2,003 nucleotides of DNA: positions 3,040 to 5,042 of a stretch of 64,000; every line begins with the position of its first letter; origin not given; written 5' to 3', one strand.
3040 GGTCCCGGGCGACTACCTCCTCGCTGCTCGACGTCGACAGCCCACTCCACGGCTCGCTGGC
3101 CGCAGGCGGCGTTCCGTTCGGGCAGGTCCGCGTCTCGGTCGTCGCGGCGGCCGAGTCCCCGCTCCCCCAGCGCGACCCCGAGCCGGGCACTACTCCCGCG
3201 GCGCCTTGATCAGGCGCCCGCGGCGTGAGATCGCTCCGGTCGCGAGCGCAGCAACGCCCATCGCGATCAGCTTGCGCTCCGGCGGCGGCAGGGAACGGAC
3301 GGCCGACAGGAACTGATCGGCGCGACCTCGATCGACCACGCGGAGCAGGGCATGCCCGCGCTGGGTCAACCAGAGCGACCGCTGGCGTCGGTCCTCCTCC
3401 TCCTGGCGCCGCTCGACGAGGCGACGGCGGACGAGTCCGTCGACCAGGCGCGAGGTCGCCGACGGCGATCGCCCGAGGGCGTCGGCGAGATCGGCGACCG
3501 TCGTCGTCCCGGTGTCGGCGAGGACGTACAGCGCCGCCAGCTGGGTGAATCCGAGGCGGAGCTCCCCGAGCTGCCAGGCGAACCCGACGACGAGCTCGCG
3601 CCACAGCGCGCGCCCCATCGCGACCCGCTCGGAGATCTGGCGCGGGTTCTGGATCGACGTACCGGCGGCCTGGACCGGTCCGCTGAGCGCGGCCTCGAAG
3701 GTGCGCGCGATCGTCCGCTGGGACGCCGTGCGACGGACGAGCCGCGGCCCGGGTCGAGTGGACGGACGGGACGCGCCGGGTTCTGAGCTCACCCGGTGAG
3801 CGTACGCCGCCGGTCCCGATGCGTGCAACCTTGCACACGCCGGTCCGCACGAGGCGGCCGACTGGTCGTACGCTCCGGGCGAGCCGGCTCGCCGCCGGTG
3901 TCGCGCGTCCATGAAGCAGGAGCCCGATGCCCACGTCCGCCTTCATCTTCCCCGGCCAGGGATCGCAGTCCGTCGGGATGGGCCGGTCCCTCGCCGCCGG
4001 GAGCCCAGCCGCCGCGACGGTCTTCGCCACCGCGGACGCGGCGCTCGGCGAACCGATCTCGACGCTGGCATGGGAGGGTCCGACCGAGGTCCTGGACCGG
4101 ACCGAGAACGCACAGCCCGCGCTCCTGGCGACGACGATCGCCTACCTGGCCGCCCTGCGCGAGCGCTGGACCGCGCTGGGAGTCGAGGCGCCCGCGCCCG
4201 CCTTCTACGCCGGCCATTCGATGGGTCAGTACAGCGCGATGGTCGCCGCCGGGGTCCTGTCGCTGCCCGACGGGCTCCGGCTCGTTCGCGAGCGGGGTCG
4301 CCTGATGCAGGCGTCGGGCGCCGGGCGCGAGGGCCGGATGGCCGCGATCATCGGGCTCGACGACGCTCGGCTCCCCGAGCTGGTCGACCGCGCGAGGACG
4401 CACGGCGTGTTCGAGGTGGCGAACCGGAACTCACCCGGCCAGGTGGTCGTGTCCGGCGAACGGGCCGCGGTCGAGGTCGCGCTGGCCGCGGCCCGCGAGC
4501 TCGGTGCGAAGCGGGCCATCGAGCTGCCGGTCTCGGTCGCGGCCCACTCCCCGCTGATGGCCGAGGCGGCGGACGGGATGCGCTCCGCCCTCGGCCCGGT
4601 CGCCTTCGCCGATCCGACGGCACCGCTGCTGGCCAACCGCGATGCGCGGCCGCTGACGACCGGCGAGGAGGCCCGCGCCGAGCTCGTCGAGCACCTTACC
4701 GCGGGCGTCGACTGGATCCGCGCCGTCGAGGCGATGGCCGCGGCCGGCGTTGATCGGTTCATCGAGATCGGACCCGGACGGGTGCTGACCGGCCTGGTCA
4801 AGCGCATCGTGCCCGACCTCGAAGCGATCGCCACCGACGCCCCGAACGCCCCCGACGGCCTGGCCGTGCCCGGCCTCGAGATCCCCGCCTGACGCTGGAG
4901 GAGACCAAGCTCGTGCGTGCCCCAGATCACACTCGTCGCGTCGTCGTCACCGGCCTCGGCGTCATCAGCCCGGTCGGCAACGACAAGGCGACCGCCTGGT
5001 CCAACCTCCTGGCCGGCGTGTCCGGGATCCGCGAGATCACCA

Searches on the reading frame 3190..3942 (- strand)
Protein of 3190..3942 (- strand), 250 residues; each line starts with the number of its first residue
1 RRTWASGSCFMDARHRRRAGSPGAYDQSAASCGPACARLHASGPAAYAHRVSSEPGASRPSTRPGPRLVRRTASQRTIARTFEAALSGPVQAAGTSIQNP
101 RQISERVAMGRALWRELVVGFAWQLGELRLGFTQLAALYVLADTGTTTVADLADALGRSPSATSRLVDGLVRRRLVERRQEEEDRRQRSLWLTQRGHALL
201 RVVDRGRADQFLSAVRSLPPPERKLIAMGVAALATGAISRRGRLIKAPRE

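Call 41: search_protein_families(library=pfam, proteins=[window:3190-3942:-], max_evalue=0.0001)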
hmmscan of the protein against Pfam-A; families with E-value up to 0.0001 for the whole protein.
window:3190-3942:- (250 aa): 4 families
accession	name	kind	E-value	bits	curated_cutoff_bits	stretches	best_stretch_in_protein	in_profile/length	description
PF12802.13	MarR_2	-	6.8e-14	52.2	27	1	131-187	4-61/61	MarR family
PF01047.28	MarR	-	2.4e-12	47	24.6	1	133-187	4-58/59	MarR family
PF09339.16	HTH_IclR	-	2.5e-06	27.6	22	1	138-179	9-51/52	IclR helix-turn-helix domain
PF13463.12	HTH_27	-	4.3e-06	27.3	22.2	1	134-196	5-68/68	Winged helix DNA-binding domain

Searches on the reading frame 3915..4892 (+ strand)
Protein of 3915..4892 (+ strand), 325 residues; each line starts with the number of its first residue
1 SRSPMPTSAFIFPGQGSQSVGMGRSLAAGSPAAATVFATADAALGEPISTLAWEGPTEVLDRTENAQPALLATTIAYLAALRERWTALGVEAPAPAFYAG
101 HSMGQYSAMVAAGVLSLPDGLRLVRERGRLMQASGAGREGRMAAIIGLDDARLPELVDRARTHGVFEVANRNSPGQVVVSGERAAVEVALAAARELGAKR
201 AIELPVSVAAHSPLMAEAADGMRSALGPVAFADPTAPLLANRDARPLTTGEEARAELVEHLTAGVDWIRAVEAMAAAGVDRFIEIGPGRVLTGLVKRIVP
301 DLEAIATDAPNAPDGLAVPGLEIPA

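Call 41: search_protein_families(library=pfam, proteins=[window:3915-4892:+], max_evalue=0.0001)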
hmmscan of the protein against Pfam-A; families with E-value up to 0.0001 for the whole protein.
window:3915-4892:+ (325 aa): 1 family
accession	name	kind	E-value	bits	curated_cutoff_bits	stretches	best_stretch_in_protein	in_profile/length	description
PF00698.26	Acyl_transf_1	-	1e-38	134.1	32.7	1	10-298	2-278/319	Acyl transferase domain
